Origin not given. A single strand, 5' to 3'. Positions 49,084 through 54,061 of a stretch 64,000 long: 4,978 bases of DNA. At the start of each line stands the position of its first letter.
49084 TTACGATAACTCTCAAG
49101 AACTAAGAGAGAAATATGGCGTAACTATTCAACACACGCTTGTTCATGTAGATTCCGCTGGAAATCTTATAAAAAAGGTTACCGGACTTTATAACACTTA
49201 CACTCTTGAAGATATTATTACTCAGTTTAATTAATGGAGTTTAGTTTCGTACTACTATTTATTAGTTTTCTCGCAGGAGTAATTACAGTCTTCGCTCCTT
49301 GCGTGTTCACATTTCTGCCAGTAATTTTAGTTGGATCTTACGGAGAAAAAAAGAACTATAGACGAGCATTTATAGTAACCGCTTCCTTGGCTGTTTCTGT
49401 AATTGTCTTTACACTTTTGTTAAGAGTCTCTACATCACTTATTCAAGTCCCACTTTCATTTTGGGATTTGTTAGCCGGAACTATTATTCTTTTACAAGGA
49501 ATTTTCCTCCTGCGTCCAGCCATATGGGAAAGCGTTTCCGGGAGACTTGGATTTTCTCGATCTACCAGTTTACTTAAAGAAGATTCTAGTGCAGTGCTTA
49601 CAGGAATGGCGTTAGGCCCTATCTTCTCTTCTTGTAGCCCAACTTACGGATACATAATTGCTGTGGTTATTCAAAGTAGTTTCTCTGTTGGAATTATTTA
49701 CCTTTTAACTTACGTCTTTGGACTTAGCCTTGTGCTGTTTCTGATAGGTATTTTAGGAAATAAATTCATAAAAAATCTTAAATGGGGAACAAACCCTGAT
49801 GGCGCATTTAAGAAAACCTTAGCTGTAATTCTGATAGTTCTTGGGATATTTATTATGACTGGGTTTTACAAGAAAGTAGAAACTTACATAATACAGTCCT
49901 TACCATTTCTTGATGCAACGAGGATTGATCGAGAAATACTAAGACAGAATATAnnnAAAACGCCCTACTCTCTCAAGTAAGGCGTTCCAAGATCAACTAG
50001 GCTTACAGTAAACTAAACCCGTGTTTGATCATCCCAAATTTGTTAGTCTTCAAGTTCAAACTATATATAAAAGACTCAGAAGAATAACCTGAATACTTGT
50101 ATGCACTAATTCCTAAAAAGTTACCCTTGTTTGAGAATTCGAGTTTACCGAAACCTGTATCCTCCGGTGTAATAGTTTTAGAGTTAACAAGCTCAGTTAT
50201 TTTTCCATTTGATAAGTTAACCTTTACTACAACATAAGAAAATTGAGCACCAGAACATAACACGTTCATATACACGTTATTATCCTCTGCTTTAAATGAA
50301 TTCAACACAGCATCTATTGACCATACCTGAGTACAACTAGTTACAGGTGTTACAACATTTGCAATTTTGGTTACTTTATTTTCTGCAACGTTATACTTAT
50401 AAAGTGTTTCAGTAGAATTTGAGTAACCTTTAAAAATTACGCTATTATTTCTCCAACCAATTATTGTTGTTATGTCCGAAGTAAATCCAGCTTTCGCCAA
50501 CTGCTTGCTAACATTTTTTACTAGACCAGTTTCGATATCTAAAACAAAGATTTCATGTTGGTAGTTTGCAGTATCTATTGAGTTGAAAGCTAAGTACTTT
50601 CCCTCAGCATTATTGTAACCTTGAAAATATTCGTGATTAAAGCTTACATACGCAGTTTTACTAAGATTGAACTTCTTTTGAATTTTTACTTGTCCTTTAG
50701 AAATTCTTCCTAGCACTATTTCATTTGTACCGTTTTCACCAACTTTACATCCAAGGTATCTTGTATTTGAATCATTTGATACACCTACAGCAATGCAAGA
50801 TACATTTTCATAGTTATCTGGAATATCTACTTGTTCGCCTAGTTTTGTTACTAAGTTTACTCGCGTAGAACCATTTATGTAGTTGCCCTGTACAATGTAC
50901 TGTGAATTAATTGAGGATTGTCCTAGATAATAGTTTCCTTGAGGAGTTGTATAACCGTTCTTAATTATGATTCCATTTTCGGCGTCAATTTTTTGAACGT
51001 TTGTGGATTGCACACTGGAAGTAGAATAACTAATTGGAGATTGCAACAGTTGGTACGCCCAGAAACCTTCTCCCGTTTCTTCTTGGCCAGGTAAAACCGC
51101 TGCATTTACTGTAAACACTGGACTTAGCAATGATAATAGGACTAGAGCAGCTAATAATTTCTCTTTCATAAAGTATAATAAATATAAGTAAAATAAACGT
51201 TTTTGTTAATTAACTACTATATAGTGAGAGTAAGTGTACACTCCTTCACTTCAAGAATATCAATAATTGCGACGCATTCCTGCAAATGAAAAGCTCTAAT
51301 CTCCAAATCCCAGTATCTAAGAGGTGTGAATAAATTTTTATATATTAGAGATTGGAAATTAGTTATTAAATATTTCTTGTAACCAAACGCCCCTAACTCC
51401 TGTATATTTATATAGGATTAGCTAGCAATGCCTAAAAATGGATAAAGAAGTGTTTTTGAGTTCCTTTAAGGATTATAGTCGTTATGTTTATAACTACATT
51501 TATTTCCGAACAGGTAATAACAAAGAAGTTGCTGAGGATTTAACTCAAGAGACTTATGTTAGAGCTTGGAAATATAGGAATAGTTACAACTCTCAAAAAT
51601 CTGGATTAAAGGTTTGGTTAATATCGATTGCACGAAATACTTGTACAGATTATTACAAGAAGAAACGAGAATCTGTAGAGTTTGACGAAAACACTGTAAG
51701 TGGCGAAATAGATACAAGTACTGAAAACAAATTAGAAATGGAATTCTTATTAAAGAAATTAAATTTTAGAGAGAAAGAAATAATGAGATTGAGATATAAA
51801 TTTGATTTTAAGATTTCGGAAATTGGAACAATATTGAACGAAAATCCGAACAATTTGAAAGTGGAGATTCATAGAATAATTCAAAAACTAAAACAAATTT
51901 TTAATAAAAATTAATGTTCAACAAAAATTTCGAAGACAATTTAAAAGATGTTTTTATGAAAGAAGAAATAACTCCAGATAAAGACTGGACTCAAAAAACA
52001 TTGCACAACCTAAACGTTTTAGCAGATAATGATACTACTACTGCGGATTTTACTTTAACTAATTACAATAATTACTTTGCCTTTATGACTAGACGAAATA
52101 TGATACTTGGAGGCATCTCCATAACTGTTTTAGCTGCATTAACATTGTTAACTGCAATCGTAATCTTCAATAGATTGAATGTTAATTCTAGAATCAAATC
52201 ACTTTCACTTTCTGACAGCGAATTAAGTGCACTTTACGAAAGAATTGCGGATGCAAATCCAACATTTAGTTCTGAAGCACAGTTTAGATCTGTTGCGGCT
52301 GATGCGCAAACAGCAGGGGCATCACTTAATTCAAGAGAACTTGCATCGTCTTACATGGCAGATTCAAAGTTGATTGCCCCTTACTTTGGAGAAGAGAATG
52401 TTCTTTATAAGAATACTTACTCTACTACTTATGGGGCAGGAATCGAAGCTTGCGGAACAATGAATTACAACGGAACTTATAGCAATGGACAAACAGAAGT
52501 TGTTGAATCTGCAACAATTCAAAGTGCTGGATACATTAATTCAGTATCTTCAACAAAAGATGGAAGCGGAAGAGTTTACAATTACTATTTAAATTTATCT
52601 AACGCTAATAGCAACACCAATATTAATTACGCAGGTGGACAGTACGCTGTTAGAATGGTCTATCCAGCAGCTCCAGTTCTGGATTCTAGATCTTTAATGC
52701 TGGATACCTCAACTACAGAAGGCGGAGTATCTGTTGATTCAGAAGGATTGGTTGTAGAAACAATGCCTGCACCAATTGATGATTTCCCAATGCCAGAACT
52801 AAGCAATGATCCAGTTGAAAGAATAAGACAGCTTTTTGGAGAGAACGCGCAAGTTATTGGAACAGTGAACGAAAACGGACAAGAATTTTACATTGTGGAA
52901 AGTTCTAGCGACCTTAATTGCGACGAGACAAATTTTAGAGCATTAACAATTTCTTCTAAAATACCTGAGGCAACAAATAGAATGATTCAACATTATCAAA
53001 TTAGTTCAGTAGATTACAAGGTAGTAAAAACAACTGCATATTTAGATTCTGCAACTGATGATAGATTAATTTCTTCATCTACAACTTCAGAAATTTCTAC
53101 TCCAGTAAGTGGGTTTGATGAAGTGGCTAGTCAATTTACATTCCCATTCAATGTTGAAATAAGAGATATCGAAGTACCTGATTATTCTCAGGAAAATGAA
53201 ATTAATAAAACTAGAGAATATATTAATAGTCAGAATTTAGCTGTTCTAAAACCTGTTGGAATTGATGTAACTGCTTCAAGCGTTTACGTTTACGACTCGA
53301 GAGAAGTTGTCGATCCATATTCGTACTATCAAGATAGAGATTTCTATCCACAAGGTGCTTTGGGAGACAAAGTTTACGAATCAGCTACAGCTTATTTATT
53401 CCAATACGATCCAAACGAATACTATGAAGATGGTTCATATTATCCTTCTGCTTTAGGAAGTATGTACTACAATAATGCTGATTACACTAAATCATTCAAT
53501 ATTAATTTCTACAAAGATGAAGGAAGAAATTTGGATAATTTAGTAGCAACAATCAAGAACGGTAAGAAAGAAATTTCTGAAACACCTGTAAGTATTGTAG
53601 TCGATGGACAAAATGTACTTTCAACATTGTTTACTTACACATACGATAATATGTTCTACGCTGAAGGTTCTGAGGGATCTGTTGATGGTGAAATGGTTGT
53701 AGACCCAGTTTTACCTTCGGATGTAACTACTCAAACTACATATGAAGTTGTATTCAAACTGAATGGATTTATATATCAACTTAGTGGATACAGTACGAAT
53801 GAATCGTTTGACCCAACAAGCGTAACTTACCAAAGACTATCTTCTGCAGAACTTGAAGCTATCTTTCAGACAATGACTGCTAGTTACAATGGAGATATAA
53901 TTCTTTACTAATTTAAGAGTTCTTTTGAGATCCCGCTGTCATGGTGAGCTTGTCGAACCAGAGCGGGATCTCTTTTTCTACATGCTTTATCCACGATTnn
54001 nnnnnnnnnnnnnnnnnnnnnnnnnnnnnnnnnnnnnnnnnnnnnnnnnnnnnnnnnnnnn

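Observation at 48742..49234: Thioredoxin gene upstream of ccdA is disrupted by two -1 frameshifts, both in 7-nt homopolymers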

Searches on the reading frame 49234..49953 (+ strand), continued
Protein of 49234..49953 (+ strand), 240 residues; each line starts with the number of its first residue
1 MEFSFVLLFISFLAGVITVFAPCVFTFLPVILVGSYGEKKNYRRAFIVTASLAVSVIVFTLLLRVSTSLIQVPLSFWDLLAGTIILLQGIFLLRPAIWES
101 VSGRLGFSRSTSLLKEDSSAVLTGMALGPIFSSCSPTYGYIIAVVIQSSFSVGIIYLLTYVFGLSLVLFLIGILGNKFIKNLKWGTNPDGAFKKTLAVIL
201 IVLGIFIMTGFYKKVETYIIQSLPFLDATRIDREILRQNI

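Call 57: find_encoding_contigs(protein=P0242, flank=1500, max_places=10)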
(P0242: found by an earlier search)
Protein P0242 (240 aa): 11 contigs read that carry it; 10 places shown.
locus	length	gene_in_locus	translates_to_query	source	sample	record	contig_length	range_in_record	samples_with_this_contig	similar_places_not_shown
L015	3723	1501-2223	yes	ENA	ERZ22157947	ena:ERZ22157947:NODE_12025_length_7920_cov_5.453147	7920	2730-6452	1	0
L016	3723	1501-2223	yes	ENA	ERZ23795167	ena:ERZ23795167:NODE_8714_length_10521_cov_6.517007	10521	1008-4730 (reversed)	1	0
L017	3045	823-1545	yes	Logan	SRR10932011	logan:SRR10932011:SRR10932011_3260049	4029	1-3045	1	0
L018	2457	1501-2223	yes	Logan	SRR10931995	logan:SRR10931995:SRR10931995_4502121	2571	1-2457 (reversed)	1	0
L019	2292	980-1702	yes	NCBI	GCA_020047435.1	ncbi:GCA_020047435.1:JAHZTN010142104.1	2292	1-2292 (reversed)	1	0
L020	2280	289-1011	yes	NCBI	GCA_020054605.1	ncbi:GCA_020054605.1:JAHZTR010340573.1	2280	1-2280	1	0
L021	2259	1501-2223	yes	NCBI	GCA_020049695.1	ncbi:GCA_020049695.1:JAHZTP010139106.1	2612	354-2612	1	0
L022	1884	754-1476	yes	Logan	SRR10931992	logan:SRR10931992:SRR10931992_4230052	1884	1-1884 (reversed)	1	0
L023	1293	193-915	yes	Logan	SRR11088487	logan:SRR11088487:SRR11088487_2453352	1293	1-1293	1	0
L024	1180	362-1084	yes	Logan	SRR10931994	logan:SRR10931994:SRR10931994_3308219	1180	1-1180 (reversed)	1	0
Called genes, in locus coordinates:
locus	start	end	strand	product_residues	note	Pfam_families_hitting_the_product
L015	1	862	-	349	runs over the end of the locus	PF00478:IMPDH, PF01070:FMN_dh (faint)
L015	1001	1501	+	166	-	PF00085:Thioredoxin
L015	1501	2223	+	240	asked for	-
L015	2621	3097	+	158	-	PF04542:Sigma70_r2, PF08281:Sigma70_r4_2 (weak), PF04545:Sigma70_r4 (weak)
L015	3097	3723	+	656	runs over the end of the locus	-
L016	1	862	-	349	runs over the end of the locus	PF00478:IMPDH, PF01070:FMN_dh (faint)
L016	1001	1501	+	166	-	PF00085:Thioredoxin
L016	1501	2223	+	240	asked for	-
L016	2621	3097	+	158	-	PF04542:Sigma70_r2, PF08281:Sigma70_r4_2 (weak), PF04545:Sigma70_r4 (weak)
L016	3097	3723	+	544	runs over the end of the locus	?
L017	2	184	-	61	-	?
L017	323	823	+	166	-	PF00085:Thioredoxin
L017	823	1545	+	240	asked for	-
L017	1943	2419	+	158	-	PF04542:Sigma70_r2, PF08281:Sigma70_r4_2 (weak), PF04545:Sigma70_r4 (weak)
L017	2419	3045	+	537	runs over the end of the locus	?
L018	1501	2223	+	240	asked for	-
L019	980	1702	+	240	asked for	-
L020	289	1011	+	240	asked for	-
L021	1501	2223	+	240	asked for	-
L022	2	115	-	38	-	?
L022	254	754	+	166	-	PF00085:Thioredoxin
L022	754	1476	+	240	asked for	-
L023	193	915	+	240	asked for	-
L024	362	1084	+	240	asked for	-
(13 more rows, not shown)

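Call 58: find_encoding_contigs(protein=P0243, flank=1500, max_places=10)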
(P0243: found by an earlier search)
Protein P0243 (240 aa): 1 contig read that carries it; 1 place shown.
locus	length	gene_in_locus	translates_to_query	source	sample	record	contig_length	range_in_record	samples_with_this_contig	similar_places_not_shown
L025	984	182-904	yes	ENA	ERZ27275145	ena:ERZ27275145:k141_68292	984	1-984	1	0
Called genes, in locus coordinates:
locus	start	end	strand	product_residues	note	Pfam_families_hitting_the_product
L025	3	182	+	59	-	?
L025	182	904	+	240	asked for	-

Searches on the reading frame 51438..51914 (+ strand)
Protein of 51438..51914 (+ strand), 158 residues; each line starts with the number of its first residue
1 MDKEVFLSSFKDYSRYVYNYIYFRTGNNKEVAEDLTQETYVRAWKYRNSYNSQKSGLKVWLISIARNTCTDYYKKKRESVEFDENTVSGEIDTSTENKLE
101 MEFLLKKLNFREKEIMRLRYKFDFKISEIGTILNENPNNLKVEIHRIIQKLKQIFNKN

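Call 30: search_protein_families(library=ncbifam, proteins=[window:51438-51914:+], max_evalue=0.01)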
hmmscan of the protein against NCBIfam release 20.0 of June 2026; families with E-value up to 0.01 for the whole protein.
window:51438-51914:+ (158 aa): 84 families (the best 25 are shown)
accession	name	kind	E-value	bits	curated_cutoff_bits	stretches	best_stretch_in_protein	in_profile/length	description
TIGR02952.1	Sig70_famx2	equivalog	1.9e-28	99.5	206.45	1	3-153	10-168/170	ECF subfamily RNA polymerase sigma factor, BldN family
TIGR02937.1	sigma70-ECF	superfamily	1.4e-23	83.3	42.9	1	10-153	7-163/165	sigma-70 family RNA polymerase sigma factor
NF009170.0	PRK12517.1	subfamily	1.2e-19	70.5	197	1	10-157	29-178/188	RNA polymerase sigma factor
NF058625.1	sigma_PG0214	equivalog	2e-19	70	130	1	1-157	1-163/170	GFO_1088 family ECF-type sigma factor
TIGR02950.1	SigM_subfam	subfamily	5.5e-19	68.6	147.95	1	10-155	6-158/159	RNA polymerase sigma factor, SigM family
NF007226.0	PRK09644.1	equivalog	4.3e-17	62.7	199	1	11-157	8-159/166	RNA polymerase sigma factor SigM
TIGR02954.1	Sig70_famx3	hypoth_equivalog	1.9e-16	60.3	188.5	1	2-157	14-169/170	RNA polymerase sigma-70 factor, TIGR02954 family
TIGR02989.1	Sig-70_gvs1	subfamily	3.5e-16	59.5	124.55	1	6-153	3-156/158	RNA polymerase sigma-70 factor, Rhodopirellula/Verrucomicrobium family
NF006930.0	PRK09415.1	subfamily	6.8e-16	58.6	198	1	11-157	23-177/179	RNA polymerase factor sigma C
NF053879.1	RNAPolSigSigVBac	equivalog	2e-15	56.8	190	1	11-155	11-155/160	RNA polymerase sigma factor SigV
NF007220.0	PRK09639.1-5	equivalog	4.3e-15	55.9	260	1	4-156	3-165/181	RNA polymerase sigma factor SigX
TIGR02985.1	Sig70_bacteroi1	subfamily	8.9e-15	55.3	126.4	1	6-153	3-160/162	RNA polymerase sigma-70 factor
NF007222.0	PRK09640.1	equivalog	2.8e-14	53.1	194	1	10-156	32-183/188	RNA polymerase sigma factor SigX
NF007216.0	PRK09638.1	equivalog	3.4e-14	53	194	1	2-156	16-175/180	RNA polymerase sigma factor SigY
NF009166.1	PRK12513.1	equivalog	5.3e-14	52.4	206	1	11-156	29-187/193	RNA polymerase sigma factor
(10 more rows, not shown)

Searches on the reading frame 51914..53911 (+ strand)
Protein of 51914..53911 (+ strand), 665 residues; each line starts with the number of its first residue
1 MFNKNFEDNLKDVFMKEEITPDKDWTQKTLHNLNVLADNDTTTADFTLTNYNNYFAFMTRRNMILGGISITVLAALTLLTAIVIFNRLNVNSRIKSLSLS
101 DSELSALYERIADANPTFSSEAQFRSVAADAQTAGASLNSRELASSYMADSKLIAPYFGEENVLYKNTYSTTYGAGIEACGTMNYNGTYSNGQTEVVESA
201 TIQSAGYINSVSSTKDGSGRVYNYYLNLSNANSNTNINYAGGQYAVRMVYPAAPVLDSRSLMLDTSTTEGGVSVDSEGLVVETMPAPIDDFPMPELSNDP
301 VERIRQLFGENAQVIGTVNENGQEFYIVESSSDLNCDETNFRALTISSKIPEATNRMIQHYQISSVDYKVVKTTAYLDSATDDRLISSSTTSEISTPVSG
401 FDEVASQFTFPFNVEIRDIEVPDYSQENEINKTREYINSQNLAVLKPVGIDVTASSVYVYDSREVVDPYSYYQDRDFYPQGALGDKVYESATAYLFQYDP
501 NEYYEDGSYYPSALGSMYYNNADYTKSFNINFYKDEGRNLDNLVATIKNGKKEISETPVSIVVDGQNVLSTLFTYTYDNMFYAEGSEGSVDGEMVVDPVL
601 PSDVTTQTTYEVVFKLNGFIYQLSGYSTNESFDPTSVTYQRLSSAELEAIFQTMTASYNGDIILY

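Call 30: search_protein_families(library=ncbifam, proteins=[window:51914-53911:+], max_evalue=0.01)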
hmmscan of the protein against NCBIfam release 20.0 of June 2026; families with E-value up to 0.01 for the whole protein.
window:51914-53911:+ (665 aa): 1 family
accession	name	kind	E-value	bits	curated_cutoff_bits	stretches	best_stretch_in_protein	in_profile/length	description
NF002321.0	PRK01261.1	equivalog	0.0026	17.7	287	1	509-594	133-214/229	3-dehydroquinate dehydratase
